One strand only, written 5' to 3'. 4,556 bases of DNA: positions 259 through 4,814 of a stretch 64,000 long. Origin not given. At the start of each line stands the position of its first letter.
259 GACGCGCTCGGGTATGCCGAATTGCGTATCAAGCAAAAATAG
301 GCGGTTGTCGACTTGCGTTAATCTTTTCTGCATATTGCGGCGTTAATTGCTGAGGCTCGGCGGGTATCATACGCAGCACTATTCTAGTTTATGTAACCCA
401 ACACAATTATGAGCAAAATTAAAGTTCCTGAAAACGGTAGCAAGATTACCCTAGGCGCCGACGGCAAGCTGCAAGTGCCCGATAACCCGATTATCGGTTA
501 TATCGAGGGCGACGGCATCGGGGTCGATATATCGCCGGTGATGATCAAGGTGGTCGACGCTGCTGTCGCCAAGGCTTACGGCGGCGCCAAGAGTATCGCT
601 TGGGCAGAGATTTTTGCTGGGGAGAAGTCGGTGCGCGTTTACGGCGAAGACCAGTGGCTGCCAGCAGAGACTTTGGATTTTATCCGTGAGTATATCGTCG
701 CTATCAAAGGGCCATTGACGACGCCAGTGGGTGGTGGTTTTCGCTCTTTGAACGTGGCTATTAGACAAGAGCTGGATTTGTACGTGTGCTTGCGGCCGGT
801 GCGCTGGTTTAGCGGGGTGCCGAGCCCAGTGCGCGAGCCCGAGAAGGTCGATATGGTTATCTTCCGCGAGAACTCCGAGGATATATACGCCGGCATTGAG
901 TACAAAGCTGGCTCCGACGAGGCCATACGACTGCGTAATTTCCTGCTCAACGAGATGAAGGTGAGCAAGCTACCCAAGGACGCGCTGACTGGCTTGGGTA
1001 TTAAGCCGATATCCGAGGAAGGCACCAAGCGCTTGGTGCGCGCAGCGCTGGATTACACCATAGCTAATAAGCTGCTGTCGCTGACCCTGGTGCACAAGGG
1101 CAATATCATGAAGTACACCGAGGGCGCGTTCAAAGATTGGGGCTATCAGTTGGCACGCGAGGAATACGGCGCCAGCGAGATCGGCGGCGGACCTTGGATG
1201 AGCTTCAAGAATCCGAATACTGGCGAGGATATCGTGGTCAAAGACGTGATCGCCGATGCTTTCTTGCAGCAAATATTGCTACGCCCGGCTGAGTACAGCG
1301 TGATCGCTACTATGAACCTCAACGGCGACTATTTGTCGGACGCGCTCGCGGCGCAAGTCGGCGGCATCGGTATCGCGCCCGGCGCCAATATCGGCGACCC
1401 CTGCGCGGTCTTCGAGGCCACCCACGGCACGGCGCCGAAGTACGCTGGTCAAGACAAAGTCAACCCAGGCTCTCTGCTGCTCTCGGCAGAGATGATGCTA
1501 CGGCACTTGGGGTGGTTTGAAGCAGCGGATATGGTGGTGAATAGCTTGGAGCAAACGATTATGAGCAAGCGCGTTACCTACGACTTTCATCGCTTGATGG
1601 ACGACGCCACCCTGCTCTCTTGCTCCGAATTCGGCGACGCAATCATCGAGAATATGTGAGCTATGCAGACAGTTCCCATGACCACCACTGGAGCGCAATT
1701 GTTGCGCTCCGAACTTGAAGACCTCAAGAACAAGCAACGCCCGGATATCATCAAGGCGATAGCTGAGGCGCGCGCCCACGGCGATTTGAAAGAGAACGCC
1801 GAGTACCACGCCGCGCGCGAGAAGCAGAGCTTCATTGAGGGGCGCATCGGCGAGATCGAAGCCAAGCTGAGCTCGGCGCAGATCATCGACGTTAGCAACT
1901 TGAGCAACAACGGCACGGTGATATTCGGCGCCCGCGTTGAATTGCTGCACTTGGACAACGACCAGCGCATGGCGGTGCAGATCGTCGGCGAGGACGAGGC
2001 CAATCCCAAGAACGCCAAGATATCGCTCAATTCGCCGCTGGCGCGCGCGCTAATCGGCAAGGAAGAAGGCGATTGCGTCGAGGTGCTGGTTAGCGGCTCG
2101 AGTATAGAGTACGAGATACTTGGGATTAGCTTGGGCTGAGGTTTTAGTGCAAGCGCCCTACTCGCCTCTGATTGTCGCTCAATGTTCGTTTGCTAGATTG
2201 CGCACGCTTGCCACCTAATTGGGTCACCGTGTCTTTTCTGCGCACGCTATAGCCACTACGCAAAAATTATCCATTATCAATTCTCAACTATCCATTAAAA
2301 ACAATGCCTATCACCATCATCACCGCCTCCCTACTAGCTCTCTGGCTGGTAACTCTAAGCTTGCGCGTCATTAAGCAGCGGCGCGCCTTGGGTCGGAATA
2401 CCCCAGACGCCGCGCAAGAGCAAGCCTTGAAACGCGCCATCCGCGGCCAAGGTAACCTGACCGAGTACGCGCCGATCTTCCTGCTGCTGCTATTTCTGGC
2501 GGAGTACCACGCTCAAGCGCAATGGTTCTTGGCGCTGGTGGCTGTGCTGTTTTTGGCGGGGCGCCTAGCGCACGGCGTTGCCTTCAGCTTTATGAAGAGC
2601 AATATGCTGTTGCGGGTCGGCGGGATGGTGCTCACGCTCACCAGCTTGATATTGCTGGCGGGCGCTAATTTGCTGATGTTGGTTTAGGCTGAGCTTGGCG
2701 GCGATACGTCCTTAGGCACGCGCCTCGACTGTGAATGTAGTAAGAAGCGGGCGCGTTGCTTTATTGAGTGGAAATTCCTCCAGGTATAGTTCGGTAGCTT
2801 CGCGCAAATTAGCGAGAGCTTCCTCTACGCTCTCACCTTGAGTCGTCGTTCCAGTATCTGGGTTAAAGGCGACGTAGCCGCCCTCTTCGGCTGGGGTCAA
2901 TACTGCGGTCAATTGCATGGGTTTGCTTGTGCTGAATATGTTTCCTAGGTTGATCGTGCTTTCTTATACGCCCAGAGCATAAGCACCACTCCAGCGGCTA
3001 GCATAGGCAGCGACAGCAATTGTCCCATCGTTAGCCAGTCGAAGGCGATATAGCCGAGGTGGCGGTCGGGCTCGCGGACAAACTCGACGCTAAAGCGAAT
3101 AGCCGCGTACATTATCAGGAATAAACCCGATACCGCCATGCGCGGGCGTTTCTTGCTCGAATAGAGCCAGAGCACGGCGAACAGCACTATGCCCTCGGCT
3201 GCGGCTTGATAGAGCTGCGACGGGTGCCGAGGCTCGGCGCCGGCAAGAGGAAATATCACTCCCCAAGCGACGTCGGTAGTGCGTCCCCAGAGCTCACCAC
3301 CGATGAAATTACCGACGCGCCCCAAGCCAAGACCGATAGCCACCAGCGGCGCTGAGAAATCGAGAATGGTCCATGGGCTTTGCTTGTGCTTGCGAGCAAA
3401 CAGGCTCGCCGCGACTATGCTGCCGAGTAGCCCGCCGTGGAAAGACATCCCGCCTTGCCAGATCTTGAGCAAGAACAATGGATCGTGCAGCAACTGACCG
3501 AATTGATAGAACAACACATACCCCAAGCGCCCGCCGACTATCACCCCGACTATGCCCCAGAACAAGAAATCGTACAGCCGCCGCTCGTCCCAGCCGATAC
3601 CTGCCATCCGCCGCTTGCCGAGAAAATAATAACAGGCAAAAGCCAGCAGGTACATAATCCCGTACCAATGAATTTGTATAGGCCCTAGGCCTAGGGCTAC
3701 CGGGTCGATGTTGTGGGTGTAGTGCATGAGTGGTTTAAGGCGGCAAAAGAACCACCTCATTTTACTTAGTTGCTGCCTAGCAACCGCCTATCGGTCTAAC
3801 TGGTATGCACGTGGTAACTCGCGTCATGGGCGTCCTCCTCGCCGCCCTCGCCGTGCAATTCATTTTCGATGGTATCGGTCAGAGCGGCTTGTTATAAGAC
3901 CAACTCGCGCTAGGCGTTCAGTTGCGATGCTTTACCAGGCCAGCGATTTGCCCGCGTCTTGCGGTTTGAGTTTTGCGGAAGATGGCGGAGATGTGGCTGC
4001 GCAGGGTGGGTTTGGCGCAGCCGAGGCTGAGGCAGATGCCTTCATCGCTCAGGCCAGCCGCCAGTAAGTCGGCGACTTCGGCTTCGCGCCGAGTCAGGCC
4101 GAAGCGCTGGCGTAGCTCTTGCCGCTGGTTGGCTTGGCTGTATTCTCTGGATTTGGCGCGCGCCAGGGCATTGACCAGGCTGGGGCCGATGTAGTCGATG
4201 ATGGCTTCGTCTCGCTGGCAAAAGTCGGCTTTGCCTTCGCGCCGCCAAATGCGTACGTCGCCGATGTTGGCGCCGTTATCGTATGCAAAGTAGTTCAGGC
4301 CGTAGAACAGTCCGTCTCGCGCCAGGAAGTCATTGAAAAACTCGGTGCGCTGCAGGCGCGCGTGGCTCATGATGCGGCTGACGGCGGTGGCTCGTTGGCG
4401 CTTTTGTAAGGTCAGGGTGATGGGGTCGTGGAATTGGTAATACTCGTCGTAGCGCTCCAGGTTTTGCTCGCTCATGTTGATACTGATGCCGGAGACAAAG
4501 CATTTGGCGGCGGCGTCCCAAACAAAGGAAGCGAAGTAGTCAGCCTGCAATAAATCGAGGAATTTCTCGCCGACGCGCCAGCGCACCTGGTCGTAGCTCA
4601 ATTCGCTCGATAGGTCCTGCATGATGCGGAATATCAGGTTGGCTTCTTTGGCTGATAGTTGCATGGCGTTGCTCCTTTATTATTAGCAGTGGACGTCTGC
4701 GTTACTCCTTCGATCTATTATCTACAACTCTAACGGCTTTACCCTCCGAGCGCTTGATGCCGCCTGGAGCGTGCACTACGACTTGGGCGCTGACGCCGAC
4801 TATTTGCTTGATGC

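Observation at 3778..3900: Inverted, untranslated copy of the marC 3' end that differs from the intact gene only at synonymous sites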

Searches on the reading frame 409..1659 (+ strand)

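Call 11: search_protein_families(library=pfam, proteins=[window:409-1659:+], max_evalue=0.01)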
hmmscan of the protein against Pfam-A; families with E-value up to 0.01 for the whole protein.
window:409-1659:+ (416 aa): 1 family
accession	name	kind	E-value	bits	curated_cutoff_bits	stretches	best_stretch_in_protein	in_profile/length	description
PF00180.25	Iso_dh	-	3.1e-85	286.9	27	1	29-412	2-348/348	Isocitrate/isopropylmalate dehydrogenase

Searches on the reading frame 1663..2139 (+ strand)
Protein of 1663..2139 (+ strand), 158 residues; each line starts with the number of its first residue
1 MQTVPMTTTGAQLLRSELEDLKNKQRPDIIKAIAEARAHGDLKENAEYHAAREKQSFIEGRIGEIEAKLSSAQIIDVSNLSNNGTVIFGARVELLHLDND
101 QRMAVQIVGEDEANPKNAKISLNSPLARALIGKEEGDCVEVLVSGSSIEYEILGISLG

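Call 11: search_protein_families(library=pfam, proteins=[window:1663-2139:+], max_evalue=0.01)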
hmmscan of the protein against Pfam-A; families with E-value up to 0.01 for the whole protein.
window:1663-2139:+ (158 aa): 2 families
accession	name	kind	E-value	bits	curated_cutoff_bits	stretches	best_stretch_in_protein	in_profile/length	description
PF03449.20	GreA_GreB_N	-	9e-30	103.1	24.5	1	4-74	1-71/71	Transcription elongation factor, N-terminal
PF01272.25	GreA_GreB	-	7.5e-24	84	26.9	1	82-156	2-76/77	Transcription elongation factor, GreA/GreB, C-term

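Call 29: find_encoding_contigs(protein=window:1663-2139:+, flank=10000, max_places=10)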
Protein window:1663-2139:+ (158 aa): no gene with exactly this product is on record in the collection.

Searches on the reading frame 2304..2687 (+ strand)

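Call 11: search_protein_families(library=pfam, proteins=[window:2304-2687:+], max_evalue=0.01)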
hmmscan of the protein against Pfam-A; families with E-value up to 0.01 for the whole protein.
window:2304-2687:+ (127 aa): 1 family
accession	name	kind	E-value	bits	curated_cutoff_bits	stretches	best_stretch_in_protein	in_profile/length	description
PF01124.23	MAPEG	-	5.4e-21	75.5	23.4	1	5-123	2-128/129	MAPEG family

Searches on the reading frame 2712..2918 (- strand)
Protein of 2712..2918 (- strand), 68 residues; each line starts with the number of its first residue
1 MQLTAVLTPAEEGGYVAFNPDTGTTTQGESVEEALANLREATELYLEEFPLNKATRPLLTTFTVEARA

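Call 11: search_protein_families(library=pfam, proteins=[window:2712-2918:-], max_evalue=0.01)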
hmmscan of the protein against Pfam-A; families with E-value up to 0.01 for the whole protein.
window:2712-2918:- (68 aa): 2 families
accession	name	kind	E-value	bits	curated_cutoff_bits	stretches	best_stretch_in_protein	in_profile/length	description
PF24113.1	DUF7387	-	4.7e-06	27.3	27.9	1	10-47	19-56/85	Family of unknown function (DUF7387)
PF15919.11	HicB_lk_antitox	-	0.0025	18.4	27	1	9-49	7-48/123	HicB_like antitoxin of bacterial toxin-antitoxin system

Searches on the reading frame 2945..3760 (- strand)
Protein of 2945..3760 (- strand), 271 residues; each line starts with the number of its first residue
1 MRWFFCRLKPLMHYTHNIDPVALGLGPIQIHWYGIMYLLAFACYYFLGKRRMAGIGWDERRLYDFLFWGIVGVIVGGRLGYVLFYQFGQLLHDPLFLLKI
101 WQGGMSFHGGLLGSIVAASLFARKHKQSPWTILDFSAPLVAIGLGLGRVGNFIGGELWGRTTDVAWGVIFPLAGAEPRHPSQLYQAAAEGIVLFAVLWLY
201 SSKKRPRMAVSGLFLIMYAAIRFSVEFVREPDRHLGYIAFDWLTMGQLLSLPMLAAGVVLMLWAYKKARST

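Call 11: search_protein_families(library=pfam, proteins=[window:2945-3760:-], max_evalue=0.01)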
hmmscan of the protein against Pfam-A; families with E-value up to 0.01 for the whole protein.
window:2945-3760:- (271 aa): 1 family
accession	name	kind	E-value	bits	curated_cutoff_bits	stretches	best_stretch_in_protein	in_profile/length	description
PF01790.23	LGT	-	1.9e-77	260.2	24.9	1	20-263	1-240/240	Prolipoprotein diacylglyceryl transferase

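Call 13: find_encoding_contigs(protein=window:2945-3760:-, flank=10000, max_places=10)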
Protein window:2945-3760:- (271 aa): no gene with exactly this product is on record in the collection.

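Call 21: find_homologous_proteins(query=window:2945-3760:-, max_evalue=1e-60)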
Query window:2945-3760:- (271 aa): 6093 proteins with E <= 1e-60 among 8000 candidates; the best 120 are listed.
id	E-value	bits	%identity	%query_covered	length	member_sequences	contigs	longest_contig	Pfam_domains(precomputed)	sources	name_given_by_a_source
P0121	2.6e-164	564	96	94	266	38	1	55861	PF01790.24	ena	-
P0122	3.2e-130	452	75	94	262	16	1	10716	PF01790.24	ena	-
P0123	3.9e-130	452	77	94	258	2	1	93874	PF01790.24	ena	-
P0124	2.2e-104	367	63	95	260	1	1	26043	PF01790.24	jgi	-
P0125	3.5e-104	366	62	95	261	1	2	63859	PF01790.24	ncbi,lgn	ncbi:MAG: prolipoprotein diacylglyceryl transferase [Neptuniibacter sp.]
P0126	1.5e-103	364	61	94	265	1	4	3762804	PF01790.24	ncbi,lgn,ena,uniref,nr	ncbi:prolipoprotein diacylglyceryl transferase [Neptuniibacter marinus]|uniref:prolipoprotein diacyl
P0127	2.6e-103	364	62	95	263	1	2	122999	PF01790.24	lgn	-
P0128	2.6e-103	364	61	95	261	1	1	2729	PF01790.24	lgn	-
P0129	3.4e-103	363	62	95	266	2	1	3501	PF01790.24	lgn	-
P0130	4.4e-103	363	61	95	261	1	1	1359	PF01790.24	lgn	-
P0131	6.1e-103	362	61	94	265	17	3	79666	PF01790.24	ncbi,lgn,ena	-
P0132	1.8e-102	361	63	94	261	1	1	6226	PF01790.24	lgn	-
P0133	2.4e-102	360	60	94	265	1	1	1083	PF01790.24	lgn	-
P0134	2.5e-102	360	63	93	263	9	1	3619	PF01790.24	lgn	-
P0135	3.0e-102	360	63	94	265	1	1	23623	PF01790.24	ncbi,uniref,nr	ncbi:prolipoprotein diacylglyceryl transferase [Amphritea sp. 1_MG-2023]|uniref:prolipoprotein diacy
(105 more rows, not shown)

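Call 22: find_encoding_contigs(protein=P0121, flank=10000, max_places=6)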
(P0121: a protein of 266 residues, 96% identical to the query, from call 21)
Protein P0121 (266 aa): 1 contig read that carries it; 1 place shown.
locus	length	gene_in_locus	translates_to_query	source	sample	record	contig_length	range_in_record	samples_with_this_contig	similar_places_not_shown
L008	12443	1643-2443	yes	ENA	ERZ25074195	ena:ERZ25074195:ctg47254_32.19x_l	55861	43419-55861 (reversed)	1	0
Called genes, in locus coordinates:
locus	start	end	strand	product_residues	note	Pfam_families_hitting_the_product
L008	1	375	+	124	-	?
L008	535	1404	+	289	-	PF02629:CoA_binding, PF13380:CoA_binding_2, PF00549:Ligase_CoA, PF13607:Succ_CoA_lig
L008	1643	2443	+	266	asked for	PF01790:LGT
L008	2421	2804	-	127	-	PF01124:MAPEG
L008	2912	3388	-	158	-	PF03449:GreA_GreB_N, PF01272:GreA_GreB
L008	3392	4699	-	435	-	PF00180:Iso_dh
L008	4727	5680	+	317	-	PF00753:Lactamase_B, PF19583:ODP, PF23023:Anti-Pycsar_Apyc1 (weak)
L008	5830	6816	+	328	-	-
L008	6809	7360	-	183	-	-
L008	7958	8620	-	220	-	PF14921:APCDDC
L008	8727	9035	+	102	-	PF01638:HxlR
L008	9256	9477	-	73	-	-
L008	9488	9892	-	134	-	-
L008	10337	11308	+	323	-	-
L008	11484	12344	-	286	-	PF13276:HTH_21, PF00665:rve, PF13683:rve_3, PF13333:rve_2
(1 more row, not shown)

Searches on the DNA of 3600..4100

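Call 64: search_rna_families(source=window, start=3600, end=4100, threshold=evalue, max_evalue=1)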
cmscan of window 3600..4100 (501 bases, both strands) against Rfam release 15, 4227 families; matches with E-value up to 1: 0.
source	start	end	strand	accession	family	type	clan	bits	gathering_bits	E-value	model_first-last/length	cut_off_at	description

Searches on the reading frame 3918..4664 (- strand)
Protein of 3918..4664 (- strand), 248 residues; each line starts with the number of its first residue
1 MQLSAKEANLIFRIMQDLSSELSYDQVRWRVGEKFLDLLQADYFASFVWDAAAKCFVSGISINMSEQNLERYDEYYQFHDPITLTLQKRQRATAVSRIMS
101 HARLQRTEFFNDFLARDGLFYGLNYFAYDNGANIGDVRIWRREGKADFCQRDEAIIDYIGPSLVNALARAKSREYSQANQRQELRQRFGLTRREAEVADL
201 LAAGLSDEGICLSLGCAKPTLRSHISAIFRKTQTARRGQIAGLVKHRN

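Call 11: search_protein_families(library=pfam, proteins=[window:3918-4664:-], max_evalue=0.01)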
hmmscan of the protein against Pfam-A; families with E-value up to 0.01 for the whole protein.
window:3918-4664:- (248 aa): 1 family
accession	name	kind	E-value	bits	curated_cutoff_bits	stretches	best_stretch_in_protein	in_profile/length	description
PF00196.25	GerE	-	4.5e-09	36.2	23.5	1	190-241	3-54/57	Bacterial regulatory proteins, luxR family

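Call 43: search_protein_families(library=ncbifam, proteins=[window:3918-4664:-], max_evalue=0.01)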
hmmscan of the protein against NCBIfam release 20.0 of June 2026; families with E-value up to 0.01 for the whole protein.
window:3918-4664:- (248 aa): 14 families
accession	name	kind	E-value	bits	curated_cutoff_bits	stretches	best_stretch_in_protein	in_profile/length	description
NF041232.1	BagY_FevT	exception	3.6e-11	42.5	700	1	186-242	293-349/367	LuxR family transcriptional regulator BagY/FevT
NF052366.1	photon_PedR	equivalog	2.7e-08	33.9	120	1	190-238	3-51/74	photosynthetic electron transport-dependent transcriptional regulator PedR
NF047785.1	respo_reg_MadR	equivalog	9.9e-07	28.3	300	1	185-239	144-198/209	MadR family response regulator transcription factor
TIGR03020.2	EpsA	equivalog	3.6e-06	26.8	170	1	147-240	147-241/247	XrtB/PEP-CTERM-associated transcriptional regulator EpsA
NF003420.0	PRK04841.1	equivalog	5.4e-06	24.7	537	1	183-238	832-887/903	HTH-type transcriptional regulator MalT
NF047402.1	TransRegVisN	equivalog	0.0001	21.7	250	1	177-239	175-235/246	transcriptional regulator VisN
NF007505.1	PRK10100.1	equivalog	0.0002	21.1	250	1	178-239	133-194/204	biofilm master transcriptional regulator CsgD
NF040749.1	tetrathio_RR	equivalog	0.0006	19.6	290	1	161-244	105-185/191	tetrathionate respiration response regulator TtrR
NF007935.0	PRK10651.1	equivalog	0.00062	19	250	1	178-241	144-207/216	two-component system response regulator NarL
NF041830.1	RR_TF_ErdR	exception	0.0013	18.5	390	1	190-245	151-206/213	response regulator transcription factor ErdR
NF006900.1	PRK09390.1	equivalog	0.002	17.7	255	1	143-234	97-187/203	response regulator FixJ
NF052445.1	RespRegMctR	equivalog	0.0033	16.9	300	1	182-236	137-191/205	two-component system response regulator MctR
NF007708.0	PRK10403.1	equivalog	0.0047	16.4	343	1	188-235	151-199/215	nitrate/nitrite response regulator protein NarP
TIGR03541.1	reg_near_HchA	equivalog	0.0062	16.1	215.6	0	172-239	154-221/232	PA1136 family autoinducer-binding transcriptional regulator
